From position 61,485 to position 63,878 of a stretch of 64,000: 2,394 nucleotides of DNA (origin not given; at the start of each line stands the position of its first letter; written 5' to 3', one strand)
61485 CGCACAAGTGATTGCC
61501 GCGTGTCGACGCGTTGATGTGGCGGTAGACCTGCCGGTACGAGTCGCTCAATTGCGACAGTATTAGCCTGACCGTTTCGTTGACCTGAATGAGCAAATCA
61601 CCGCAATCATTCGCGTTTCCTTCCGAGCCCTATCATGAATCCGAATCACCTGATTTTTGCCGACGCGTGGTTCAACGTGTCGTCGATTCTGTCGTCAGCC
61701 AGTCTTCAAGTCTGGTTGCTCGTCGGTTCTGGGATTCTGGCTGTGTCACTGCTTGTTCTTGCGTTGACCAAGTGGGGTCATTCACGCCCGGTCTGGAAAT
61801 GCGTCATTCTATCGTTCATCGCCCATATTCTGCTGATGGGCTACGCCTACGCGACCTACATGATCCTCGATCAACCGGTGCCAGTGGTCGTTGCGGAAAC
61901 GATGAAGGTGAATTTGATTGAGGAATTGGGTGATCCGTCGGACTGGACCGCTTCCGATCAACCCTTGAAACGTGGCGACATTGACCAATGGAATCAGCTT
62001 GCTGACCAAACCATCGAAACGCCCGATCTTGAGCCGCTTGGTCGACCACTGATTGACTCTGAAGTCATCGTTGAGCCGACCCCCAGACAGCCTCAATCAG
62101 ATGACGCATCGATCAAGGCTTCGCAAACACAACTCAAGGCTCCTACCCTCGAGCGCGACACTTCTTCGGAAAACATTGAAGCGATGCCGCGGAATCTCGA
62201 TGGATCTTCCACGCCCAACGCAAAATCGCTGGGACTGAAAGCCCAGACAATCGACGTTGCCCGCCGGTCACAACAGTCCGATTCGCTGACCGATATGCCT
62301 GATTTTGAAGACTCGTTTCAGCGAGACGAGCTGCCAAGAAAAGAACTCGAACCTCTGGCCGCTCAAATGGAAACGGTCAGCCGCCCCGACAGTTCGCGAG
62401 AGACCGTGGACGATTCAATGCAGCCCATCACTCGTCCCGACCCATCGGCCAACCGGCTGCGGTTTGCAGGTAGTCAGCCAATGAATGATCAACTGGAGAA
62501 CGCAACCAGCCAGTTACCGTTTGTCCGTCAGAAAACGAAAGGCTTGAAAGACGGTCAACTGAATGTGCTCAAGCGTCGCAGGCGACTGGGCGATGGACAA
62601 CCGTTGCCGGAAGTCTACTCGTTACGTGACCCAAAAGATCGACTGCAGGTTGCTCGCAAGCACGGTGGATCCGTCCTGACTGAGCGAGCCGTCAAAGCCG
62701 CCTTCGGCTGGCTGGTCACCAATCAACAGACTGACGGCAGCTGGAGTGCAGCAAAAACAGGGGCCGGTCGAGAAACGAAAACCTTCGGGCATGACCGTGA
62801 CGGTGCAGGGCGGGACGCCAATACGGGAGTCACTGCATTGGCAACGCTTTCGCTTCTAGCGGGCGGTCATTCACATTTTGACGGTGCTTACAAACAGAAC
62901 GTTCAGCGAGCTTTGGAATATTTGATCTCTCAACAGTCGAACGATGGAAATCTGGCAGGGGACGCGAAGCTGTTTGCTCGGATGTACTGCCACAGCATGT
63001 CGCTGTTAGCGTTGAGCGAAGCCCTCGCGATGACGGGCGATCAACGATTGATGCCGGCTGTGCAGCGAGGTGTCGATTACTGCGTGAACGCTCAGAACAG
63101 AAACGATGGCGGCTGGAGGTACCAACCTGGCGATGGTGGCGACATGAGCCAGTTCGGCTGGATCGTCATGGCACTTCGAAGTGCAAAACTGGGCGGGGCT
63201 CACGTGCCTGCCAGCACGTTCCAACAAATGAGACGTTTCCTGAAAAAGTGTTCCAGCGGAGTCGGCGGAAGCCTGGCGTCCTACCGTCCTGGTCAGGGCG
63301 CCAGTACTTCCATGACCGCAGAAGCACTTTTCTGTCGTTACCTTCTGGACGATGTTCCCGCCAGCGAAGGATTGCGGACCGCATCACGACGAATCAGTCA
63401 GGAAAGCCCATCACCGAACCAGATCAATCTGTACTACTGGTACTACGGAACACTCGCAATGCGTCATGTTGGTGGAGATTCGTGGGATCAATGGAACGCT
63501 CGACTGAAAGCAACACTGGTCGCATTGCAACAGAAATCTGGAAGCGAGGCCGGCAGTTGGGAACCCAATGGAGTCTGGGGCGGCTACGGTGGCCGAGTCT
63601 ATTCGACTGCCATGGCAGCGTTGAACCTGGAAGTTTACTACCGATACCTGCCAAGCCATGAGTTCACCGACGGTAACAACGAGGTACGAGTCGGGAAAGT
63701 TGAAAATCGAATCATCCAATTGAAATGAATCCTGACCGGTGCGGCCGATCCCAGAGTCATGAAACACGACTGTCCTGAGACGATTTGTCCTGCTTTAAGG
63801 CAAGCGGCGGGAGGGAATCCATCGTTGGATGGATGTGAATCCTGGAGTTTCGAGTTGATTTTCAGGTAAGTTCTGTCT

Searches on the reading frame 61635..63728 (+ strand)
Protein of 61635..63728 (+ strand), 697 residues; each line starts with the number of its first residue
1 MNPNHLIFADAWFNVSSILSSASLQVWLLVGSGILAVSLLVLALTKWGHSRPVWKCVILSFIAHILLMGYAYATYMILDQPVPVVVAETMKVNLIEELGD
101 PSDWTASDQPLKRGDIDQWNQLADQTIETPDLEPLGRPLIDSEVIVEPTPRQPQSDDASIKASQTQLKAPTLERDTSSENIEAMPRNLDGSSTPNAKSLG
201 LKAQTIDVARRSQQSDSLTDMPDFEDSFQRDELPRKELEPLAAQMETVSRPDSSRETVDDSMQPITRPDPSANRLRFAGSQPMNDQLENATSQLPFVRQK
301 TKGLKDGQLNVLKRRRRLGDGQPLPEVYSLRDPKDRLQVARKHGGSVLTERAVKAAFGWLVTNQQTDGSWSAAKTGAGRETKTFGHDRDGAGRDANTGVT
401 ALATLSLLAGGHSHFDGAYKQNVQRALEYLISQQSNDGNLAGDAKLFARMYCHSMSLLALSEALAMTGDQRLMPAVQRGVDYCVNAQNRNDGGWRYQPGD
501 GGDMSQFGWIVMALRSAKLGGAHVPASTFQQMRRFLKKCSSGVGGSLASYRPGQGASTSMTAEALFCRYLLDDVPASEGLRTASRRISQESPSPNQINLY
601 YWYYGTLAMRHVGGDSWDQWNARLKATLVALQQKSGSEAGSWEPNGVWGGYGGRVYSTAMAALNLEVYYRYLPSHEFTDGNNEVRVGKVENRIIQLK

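Call 43: find_encoding_contigs(protein=window:61635-63728:+, flank=10000, max_places=2)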
Protein window:61635-63728:+ (697 aa): 2 contigs read that carry it; 1 place shown.
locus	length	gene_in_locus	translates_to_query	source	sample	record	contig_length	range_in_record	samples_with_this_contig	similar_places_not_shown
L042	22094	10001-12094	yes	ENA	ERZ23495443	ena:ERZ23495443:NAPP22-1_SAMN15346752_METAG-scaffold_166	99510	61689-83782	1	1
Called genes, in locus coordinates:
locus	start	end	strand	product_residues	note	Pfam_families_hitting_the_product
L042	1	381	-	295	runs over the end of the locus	PF17848:Zn_ribbon_ACC (weak), PF01039:Carboxyl_trans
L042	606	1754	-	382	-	PF08331:QueG_DUF1730, PF13484:Fer4_16, PF13646:HEAT_2 (weak)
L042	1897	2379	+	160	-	-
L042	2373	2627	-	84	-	-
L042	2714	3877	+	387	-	-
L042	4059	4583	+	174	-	PF00160:Pro_isomerase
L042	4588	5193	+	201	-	PF23914:TPR_CcmH_CycH (faint), PF00515:TPR_1 (weak), PF07719:TPR_2 (weak), PF13424:TPR_12, PF13432:TPR_16, PF14559:TPR_19 (weak), PF00515:TPR_1 (weak), PF07719:TPR_2 (weak), +10 more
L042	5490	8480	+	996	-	PF00515:TPR_1 (faint), PF07719:TPR_2 (faint), PF12895:ANAPC3 (faint), PF13174:TPR_6 (faint), PF13176:TPR_7 (faint), PF13424:TPR_12 (faint), PF13428:TPR_14 (faint), PF09976:TPR_21 (weak), +7 more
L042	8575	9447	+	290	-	PF01618:MotA_ExbB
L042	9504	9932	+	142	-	PF02472:ExbD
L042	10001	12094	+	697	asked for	PF13243:SQHop_cyclase_C (weak)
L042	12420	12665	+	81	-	PF02416:TatA_B_E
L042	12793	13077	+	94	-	PF02416:TatA_B_E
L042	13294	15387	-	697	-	PF02922:CBM_48, PF00128:Alpha-amylase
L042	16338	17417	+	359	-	PF00586:AIRS, PF02769:AIRS_C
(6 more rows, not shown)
